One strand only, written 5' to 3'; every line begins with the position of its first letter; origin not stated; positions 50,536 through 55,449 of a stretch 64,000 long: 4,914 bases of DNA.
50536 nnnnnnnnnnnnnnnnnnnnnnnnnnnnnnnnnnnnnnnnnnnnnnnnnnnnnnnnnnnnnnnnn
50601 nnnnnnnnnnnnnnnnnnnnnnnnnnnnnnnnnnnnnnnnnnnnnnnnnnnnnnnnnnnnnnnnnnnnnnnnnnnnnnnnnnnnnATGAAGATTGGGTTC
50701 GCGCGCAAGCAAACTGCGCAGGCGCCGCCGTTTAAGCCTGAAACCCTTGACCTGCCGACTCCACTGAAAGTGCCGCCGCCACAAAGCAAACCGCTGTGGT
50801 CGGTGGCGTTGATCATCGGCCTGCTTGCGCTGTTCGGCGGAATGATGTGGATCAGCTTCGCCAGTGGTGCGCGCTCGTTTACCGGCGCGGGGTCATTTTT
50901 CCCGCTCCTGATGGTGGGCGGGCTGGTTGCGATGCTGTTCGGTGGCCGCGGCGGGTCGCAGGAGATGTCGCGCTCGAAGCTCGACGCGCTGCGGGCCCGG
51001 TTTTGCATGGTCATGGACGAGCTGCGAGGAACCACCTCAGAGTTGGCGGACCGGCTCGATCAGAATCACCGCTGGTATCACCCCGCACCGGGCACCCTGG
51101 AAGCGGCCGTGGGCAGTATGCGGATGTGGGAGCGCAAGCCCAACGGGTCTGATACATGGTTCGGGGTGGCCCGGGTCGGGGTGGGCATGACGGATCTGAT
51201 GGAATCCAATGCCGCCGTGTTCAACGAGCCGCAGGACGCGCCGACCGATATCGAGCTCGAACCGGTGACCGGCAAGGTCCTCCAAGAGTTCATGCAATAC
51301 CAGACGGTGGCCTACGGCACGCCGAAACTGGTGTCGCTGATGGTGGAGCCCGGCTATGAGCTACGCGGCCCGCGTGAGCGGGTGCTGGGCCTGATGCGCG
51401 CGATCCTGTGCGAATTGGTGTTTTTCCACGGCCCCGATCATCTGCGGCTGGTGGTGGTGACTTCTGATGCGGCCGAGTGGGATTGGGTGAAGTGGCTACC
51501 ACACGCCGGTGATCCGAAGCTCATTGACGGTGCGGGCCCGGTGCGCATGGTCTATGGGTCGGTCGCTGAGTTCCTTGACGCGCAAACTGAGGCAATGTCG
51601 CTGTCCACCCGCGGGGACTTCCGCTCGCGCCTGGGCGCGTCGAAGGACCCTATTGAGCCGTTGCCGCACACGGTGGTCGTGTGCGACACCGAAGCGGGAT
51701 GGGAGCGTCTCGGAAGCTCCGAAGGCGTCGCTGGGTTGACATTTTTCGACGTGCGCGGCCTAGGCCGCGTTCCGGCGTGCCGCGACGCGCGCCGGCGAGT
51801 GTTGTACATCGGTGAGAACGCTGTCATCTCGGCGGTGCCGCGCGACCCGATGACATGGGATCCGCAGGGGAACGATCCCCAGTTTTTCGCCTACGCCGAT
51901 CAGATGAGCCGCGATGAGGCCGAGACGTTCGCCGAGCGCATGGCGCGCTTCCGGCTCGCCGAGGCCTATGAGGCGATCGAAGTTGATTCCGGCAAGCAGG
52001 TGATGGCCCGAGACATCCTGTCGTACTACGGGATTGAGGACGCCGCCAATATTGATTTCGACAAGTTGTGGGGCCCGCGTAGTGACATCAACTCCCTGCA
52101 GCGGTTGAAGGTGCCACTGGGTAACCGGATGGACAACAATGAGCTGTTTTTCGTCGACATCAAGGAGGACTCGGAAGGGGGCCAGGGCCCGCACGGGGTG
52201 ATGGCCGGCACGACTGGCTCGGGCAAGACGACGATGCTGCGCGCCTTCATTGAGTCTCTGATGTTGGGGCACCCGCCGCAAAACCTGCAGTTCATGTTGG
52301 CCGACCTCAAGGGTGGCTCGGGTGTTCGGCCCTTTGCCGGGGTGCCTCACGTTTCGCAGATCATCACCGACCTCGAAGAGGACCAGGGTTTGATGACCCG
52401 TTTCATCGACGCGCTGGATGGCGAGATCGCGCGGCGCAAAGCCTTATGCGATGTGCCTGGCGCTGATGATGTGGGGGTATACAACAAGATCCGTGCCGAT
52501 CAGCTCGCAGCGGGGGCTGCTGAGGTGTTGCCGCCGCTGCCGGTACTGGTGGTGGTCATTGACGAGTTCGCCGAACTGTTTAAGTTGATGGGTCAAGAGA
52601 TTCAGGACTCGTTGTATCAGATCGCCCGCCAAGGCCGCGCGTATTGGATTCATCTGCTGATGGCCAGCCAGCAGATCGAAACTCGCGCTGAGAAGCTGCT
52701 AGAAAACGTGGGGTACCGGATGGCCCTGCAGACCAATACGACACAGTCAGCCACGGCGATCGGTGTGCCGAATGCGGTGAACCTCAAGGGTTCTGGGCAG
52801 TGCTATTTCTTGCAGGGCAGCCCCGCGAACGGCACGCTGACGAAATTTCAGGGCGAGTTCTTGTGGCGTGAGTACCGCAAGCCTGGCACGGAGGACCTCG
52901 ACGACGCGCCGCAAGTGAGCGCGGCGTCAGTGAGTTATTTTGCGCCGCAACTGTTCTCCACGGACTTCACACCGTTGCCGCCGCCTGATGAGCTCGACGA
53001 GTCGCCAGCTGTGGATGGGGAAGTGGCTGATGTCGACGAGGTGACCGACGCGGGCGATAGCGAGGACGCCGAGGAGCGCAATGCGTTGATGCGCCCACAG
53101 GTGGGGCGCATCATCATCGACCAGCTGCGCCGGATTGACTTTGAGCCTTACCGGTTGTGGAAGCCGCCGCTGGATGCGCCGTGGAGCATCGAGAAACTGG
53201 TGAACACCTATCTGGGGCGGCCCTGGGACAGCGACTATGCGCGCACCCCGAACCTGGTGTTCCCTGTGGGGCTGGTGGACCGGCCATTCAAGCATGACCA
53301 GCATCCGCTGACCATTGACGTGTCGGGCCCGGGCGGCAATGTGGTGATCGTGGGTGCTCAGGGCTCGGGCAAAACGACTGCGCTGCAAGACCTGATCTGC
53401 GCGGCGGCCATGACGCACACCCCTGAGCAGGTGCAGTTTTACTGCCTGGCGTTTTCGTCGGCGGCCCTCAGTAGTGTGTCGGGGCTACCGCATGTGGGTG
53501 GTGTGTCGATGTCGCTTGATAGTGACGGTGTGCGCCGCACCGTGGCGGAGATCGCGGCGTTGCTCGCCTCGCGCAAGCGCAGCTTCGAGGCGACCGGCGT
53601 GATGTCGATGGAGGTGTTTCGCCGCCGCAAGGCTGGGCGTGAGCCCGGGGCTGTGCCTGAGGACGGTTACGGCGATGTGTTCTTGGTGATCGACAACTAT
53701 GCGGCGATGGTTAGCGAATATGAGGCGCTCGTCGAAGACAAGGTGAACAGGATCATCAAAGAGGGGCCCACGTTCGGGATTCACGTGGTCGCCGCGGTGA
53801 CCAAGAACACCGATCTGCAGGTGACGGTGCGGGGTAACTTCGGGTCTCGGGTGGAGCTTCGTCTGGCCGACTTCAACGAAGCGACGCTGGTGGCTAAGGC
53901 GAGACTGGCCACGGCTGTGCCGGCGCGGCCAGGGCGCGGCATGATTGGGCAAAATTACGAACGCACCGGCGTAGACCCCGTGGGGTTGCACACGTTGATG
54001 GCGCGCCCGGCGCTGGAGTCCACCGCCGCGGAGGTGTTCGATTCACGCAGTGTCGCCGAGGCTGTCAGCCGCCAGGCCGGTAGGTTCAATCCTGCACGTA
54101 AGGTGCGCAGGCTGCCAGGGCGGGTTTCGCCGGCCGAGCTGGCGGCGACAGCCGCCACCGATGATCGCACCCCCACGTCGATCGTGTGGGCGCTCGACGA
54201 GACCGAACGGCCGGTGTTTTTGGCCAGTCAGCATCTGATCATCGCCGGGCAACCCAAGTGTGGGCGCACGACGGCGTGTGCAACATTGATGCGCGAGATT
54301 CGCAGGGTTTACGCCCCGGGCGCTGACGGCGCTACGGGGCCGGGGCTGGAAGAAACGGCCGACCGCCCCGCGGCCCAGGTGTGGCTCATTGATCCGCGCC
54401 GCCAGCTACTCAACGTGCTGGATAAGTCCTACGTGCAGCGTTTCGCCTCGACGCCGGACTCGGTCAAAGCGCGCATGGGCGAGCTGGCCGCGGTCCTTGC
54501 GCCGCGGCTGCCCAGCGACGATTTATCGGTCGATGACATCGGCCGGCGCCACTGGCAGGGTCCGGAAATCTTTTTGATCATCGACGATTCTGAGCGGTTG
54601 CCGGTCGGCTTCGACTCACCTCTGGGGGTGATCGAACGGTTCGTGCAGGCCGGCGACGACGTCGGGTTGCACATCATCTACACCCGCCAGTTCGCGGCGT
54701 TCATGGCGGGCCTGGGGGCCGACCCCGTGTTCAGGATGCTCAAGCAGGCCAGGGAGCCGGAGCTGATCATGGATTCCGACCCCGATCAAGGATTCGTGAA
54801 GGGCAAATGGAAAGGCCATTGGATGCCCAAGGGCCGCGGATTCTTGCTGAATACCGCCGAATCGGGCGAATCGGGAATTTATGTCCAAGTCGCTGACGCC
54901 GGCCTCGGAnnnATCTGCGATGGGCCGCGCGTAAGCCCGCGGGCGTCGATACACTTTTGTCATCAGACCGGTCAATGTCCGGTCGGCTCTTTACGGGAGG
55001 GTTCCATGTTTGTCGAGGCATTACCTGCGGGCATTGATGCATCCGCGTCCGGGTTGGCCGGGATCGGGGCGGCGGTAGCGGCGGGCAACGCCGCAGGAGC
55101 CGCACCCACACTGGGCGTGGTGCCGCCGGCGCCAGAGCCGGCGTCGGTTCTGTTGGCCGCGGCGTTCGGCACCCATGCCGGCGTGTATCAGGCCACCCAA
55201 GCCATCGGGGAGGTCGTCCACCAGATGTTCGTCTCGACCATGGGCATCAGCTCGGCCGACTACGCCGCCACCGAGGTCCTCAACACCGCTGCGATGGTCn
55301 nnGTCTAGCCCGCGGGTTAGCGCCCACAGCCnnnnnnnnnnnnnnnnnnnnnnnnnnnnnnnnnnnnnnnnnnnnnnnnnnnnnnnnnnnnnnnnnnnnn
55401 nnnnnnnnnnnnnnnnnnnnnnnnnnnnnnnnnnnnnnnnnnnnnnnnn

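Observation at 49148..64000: ESX locus with mixed features: EsxM/EsxN (ESX-5-type) substrates, but a single fused EccC and an EspI-like ATPase between espG and eccD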

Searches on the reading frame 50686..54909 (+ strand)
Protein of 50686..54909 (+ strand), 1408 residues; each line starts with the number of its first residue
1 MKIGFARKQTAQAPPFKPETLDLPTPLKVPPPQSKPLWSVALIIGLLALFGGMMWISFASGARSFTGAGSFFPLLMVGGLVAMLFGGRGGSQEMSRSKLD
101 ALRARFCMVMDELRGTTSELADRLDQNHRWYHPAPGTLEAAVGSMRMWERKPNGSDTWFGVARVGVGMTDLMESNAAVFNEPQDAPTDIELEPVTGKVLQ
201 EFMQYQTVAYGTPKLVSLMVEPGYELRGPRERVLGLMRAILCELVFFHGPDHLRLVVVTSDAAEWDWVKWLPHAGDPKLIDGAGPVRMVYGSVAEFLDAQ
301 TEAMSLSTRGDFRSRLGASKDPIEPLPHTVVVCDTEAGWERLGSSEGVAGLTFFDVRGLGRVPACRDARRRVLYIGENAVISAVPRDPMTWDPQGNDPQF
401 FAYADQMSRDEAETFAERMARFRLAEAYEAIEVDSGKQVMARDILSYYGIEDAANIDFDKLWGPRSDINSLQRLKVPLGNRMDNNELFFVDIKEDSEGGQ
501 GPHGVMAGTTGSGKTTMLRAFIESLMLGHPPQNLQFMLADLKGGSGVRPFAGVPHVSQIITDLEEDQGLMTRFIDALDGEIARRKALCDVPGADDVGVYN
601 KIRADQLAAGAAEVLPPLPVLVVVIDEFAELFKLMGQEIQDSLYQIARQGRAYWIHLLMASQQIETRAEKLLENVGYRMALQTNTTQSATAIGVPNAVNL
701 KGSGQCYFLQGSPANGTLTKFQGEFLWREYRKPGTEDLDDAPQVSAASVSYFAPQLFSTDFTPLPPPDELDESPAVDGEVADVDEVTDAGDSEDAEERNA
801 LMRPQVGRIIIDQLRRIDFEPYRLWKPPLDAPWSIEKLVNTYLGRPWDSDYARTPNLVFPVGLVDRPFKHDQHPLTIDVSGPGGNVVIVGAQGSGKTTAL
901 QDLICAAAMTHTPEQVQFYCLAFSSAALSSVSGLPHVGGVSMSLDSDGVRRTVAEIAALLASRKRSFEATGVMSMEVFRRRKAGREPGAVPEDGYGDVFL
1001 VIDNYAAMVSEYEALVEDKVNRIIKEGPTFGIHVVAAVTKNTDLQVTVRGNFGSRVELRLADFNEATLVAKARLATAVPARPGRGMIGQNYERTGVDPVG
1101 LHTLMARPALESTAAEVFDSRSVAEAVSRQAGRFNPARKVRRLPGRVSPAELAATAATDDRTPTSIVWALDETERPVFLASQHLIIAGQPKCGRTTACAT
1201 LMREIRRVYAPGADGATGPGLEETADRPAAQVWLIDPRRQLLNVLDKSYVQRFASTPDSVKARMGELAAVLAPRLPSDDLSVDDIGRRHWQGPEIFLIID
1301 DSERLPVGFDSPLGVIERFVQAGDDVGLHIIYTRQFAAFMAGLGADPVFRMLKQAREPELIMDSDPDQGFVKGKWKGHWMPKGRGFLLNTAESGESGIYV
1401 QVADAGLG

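Call 9: search_protein_families(library=ncbifam, proteins=[window:50686-54909:+])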
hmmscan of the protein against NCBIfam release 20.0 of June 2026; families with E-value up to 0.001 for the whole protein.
window:50686-54909:+ (1408 aa): 8 families
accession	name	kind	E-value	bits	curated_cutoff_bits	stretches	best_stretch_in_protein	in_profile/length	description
TIGR03924.1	T7SS_EccC_a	equivalog_domain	4.4e-188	627.2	509.15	2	25-730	3-673/673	type VII secretion protein EccCa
TIGR03925.1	T7SS_EccC_b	equivalog_domain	1.7e-163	545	346.55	2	808-1393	4-557/564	type VII secretion protein EccCb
TIGR03928.1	T7_EssCb_Firm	equivalog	2.3e-95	320.3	778.4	3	824-1373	755-1267/1296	type VII secretion protein EssC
NF007615.0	PRK10263.1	equivalog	2.5e-13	48.7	1566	1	501-705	1010-1229/1355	DNA translocase FtsK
TIGR00929.1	VirB4_CagE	subfamily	5.9e-05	21.5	643.1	0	882-907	436-461/792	VirB4 family type IV secretion/conjugal transfer ATPase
TIGR02788.1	VirB11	equivalog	0.00022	20.4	249.95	0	885-904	146-165/308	P-type DNA transfer ATPase VirB11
NF045975.1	VirB4_plasma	equivalog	0.00042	18.1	590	0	476-523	491-537/894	Mbov_0397 family ICE element conjugal transfer ATPase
NF009067.0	PRK12402.1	equivalog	0.00071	18.6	317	0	499-527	34-62/340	replication factor C small subunit 2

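Call 10: search_protein_families(library=pfam, proteins=[window:50686-54909:+])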
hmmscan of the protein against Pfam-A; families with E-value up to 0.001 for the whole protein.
window:50686-54909:+ (1408 aa): 20 families
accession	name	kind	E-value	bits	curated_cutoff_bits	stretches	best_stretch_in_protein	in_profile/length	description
PF01580.24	FtsK_SpoIIIE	-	4.5e-78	262.1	24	2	838-1110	2-219/221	FtsK/SpoIIIE family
PF13401.12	AAA_22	-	1.3e-10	42.1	27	0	503-636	7-97/130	AAA domain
PF25199.1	nSTAND_NTPase5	-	1.5e-08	35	34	0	880-960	38-116/145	Novel STAND NTPase 5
PF05729.18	NACHT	-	8.9e-08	32.6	26.7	0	886-919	3-37/167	NACHT domain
PF13191.12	AAA_16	-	2.9e-07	31.6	32.6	0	495-629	18-142/167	AAA ATPase domain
PF20720.3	nSTAND3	-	2.7e-06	27.6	27.2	0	884-909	18-43/155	Novel STAND NTPase 3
PF13555.12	AAA_29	-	4.6e-06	26.7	27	0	872-901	14-43/61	P-loop containing region of AAA domain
PF13238.12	AAA_18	-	7.3e-06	26.9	29.4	0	507-572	4-58/128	AAA domain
PF00910.28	RNA_helicase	-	0.0001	23.2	21.5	0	886-922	1-38/105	RNA helicase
PF13476.12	AAA_23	-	0.00011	23.3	27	0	873-910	11-45/201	AAA domain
PF10412.15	TrwB_AAD_bind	-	0.00016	21.1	20.5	0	503-525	17-39/387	Type IV secretion-system coupling protein DNA-binding domain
PF00005.33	ABC_tran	-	0.00022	22.2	25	0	882-902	10-30/137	ABC transporter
PF13173.12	AAA_14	-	0.00023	21.6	27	0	886-912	5-28/129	AAA domain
PF02456.21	Adeno_IVa2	-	0.00024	20.5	21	0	504-537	90-123/370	Adenovirus IVa2 protein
PF01443.25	Viral_helicase1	-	0.00039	20.7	21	0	505-531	2-27/228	Viral superfamily 1 RNA helicase core domain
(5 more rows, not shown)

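Call 11: search_solved_structures(query=window:50686-54909:+, max_evalue=1e-20)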
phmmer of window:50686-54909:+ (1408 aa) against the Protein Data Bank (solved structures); distinct sequences matched with E-value up to 1e-20: 11.
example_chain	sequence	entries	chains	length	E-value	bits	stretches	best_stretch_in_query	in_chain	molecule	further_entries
7np7_C1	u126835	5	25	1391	0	1577.6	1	1-1404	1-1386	ESX-5 secretion system protein EccC5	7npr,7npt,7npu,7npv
7b9f_C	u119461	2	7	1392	0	1576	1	1-1405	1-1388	EccC5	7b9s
4nh0_A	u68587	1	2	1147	1.3e-154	520.1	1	228-1389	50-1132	Cell divisionFtsK/SpoIIIE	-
4n1a_A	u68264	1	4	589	1.8e-83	284.3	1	822-1390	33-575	Cell divisionFtsK/SpoIIIE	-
8rin_A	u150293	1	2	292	1.7e-77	264.5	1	202-425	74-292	ESX-5 secretion system protein EccC5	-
6j18_A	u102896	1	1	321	2e-70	241.1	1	1118-1404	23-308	ESX-5 secretion system protein EccC5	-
9jv8_A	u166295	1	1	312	1.5e-49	171.9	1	807-1090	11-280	ESX-1 secretion system protein EccCb1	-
9qks_G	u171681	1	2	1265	1.2e-30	109.3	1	469-723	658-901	ESX secretion system protein YukB,Green fluorescent protein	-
6lar_F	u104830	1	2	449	3.5e-27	97.8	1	14-428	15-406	ESX-3 secretion system protein EccC3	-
6umm_E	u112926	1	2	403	6.4e-27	97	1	14-421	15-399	ESX-3 secretion system protein EccC3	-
6sgw_F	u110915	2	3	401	6.5e-27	96.9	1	14-421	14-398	ESX-3 secretion system protein EccC3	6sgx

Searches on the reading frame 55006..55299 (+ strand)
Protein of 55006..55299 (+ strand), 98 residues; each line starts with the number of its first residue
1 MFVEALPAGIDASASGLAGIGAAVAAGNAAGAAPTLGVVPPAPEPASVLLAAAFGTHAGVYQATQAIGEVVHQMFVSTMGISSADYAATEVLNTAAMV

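Call 9: search_protein_families(library=ncbifam, proteins=[window:55006-55299:+])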
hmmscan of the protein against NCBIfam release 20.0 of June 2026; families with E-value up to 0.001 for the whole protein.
window:55006-55299:+ (98 aa): 1 family
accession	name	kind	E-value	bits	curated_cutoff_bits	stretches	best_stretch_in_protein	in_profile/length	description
NF052352.1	TriaclglyLipLipYMycb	equivalog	1.1e-08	34.7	450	1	12-96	3-87/397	triacylglycerol lipase LipY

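Call 10: search_protein_families(library=pfam, proteins=[window:55006-55299:+])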
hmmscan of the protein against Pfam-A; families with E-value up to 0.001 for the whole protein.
window:55006-55299:+ (98 aa): 1 family
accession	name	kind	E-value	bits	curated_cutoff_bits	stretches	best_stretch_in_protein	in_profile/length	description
PF00934.25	PE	-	8.4e-18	64.9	22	1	3-92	1-90/91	PE family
